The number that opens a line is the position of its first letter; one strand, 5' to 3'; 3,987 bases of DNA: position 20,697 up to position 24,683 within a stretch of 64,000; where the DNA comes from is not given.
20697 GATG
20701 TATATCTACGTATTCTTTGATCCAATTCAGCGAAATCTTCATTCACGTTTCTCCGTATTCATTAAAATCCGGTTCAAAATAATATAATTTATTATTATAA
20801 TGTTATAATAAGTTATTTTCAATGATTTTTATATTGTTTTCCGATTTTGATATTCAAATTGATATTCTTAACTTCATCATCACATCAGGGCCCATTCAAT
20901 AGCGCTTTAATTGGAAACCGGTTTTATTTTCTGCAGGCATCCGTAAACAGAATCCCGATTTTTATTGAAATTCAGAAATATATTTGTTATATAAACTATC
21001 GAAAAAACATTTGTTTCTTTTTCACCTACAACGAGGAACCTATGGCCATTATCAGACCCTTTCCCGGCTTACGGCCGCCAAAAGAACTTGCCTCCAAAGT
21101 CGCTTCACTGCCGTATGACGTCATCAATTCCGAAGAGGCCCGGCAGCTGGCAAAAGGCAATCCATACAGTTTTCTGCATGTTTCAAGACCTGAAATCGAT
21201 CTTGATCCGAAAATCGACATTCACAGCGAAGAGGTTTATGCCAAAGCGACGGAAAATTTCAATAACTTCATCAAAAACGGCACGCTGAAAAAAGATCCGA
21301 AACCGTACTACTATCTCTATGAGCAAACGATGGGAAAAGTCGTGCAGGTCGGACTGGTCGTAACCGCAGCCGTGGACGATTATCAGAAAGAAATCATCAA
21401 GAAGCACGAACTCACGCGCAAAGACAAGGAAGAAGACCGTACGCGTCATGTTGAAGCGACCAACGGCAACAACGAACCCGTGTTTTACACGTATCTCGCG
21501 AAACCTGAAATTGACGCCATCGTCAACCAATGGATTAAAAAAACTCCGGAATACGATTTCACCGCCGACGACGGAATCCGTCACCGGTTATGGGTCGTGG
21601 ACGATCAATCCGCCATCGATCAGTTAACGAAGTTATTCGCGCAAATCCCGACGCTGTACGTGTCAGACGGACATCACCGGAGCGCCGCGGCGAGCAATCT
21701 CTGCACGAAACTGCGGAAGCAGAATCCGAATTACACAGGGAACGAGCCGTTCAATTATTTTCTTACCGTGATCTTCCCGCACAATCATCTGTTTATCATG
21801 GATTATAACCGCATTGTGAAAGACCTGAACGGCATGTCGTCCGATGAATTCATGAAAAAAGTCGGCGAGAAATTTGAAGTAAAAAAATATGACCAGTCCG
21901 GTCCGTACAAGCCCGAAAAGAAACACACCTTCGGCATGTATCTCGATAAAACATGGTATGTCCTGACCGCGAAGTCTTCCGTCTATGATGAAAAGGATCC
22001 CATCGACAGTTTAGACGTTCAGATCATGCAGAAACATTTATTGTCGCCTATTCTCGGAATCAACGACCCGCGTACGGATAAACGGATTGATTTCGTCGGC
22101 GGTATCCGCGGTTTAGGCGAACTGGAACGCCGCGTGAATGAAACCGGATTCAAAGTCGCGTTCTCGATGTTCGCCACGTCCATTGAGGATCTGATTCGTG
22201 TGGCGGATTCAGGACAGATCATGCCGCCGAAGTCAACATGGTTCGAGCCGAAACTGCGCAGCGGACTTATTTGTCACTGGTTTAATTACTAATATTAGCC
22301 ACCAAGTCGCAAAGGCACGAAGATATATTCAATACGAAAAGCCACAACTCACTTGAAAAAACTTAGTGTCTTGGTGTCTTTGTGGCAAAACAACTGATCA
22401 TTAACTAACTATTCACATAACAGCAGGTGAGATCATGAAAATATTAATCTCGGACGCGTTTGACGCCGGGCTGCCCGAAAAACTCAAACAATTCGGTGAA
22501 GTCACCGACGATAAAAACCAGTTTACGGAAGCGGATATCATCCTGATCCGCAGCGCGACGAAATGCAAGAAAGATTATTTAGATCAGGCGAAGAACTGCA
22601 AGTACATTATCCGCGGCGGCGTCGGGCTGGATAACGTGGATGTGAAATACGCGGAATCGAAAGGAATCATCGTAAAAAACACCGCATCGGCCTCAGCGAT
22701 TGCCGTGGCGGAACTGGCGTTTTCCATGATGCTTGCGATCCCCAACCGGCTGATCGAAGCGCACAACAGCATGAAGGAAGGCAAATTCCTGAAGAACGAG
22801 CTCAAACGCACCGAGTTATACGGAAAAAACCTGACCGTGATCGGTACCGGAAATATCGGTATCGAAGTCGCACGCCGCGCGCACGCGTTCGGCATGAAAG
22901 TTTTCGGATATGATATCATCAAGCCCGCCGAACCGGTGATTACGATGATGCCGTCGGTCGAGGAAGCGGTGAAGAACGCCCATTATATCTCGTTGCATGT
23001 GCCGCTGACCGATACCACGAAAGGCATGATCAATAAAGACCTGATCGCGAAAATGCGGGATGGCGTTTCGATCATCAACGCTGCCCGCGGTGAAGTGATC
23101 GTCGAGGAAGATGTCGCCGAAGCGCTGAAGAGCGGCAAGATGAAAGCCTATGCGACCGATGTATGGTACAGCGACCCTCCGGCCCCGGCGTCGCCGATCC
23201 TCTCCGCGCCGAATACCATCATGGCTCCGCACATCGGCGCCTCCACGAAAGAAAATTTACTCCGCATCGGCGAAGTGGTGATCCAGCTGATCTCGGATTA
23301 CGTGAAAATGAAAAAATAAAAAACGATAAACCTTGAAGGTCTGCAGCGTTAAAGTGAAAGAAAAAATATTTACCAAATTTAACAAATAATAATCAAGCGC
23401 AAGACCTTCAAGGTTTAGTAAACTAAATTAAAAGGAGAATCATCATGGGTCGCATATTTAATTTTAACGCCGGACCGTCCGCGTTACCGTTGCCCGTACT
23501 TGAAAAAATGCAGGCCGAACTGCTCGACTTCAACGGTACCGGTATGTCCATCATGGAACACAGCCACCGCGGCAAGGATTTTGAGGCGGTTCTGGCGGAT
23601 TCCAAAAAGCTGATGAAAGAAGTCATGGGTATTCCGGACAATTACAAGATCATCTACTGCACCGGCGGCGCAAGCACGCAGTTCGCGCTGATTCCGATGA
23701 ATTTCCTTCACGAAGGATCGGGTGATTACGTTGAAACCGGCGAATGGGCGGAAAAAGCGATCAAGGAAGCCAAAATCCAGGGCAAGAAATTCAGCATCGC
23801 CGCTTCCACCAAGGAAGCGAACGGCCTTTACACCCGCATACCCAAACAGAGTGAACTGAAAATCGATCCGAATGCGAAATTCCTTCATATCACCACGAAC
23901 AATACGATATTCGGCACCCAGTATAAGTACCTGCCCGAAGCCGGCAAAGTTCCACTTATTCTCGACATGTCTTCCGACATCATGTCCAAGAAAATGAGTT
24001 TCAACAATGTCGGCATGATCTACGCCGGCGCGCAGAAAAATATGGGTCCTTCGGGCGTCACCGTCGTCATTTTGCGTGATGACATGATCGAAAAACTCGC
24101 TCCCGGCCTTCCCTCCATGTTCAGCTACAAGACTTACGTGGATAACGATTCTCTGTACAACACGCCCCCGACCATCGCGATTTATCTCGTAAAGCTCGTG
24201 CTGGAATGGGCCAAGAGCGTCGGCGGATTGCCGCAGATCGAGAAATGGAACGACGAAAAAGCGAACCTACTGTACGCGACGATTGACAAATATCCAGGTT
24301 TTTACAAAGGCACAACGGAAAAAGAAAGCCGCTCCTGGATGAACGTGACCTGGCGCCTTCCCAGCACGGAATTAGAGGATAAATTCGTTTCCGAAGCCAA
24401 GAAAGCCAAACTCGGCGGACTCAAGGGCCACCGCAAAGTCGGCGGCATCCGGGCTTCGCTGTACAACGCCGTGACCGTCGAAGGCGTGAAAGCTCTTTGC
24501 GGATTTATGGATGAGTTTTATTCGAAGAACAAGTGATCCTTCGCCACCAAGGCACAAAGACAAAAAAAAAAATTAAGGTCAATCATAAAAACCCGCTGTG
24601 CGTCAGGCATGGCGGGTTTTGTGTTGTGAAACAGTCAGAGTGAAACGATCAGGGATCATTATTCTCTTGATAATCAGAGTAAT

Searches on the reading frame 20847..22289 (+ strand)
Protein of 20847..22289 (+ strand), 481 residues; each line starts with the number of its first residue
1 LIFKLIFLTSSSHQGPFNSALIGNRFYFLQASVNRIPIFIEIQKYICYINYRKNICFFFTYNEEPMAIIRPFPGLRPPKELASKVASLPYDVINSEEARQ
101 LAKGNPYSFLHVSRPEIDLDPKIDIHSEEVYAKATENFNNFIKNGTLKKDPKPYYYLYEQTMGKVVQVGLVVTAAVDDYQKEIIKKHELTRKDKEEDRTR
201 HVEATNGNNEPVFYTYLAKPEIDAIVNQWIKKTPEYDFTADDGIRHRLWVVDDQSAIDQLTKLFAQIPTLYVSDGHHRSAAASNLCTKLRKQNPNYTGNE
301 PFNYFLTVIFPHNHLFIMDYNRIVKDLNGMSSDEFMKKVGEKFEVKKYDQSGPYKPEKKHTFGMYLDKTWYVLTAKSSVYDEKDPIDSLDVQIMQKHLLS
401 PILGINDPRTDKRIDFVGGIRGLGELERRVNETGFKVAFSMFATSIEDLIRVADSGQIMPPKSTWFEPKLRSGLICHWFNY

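Call 96: search_protein_families(library=pfam, proteins=[window:20847-22289:+], max_evalue=0.0001)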
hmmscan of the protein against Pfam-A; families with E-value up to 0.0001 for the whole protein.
window:20847-22289:+ (481 aa): 1 family
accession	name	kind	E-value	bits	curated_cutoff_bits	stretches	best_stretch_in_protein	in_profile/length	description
PF06245.16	DUF1015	-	5.2e-120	400.7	25.8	1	69-392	1-325/325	Protein of unknown function (DUF1015)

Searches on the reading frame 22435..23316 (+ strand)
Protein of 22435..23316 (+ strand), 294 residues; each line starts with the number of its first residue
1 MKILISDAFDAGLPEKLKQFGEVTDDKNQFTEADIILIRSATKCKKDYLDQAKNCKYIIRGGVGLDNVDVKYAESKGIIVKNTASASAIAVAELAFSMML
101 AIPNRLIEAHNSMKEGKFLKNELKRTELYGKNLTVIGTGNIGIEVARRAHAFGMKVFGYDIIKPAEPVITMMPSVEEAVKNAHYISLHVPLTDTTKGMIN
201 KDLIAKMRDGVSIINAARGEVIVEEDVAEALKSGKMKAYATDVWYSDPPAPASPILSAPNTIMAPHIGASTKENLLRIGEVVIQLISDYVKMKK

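Call 96: search_protein_families(library=pfam, proteins=[window:22435-23316:+], max_evalue=0.0001)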
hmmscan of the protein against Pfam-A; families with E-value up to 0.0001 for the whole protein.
window:22435-23316:+ (294 aa): 3 families
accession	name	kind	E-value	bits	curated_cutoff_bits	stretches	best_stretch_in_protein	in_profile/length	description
PF02826.25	2-Hacid_dh_C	-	2.2e-52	177.4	25.1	1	96-268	1-178/178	D-isomer specific 2-hydroxyacid dehydrogenase, NAD binding domain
PF00389.36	2-Hacid_dh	-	2.3e-22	79.6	24.6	1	28-291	35-125/134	D-isomer specific 2-hydroxyacid dehydrogenase, catalytic domain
PF03446.21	NAD_binding_2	-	1.8e-06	28.5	21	1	133-237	2-113/161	NAD binding domain of 6-phosphogluconate dehydrogenase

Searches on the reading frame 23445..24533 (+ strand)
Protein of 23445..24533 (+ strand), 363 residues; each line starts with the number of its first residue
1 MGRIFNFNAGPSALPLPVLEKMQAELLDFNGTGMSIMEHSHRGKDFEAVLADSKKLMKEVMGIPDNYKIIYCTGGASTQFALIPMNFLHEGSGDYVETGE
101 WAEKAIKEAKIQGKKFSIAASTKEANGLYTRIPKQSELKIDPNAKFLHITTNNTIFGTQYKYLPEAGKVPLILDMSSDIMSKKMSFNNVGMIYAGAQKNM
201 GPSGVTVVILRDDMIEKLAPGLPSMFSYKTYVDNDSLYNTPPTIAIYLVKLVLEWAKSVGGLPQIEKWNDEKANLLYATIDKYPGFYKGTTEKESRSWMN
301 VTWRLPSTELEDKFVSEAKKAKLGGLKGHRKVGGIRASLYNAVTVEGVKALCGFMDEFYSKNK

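Call 96: search_protein_families(library=pfam, proteins=[window:23445-24533:+], max_evalue=0.0001)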
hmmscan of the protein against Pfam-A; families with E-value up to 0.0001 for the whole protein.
window:23445-24533:+ (363 aa): 1 family
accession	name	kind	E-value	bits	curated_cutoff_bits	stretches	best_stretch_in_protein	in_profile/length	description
PF00266.25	Aminotran_5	-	4.9e-47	161.1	21.5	1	4-351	1-371/371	Aminotransferase class-V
